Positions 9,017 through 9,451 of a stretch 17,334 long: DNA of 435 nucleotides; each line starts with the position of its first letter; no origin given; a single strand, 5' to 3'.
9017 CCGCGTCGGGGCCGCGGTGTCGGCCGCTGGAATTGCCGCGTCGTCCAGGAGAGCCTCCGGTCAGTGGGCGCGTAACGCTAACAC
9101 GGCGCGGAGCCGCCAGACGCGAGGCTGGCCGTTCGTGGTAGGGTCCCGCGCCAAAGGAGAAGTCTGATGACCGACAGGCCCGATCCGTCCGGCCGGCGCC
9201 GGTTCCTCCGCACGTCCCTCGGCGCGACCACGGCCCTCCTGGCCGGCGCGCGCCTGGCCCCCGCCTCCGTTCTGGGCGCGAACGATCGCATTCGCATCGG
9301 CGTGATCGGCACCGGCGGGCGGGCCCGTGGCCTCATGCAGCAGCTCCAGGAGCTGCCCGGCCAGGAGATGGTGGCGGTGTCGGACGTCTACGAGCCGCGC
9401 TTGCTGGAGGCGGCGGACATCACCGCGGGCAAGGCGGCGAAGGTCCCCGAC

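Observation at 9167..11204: Tat-exported Gfo/Idh/MocA oxidoreductase and ThuA-like gene are tail-to-tail with stop codons 1 nt apart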

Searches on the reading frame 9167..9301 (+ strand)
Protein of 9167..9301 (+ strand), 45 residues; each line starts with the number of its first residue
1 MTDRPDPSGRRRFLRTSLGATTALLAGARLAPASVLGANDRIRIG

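Call 87: search_protein_families(library=pfam, proteins=[window:9167-9301:+], max_evalue=10)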
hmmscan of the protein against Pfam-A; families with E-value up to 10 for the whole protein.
seq(45 aa): 2 families
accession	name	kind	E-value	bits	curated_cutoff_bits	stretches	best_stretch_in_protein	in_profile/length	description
PF01472.26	PUA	-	0.2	12.1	24.8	1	19-45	8-34/74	PUA domain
PF10518.14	TAT_signal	-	0.37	11.3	22.7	1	10-27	4-21/21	TAT (twin-arginine translocation) pathway signal sequence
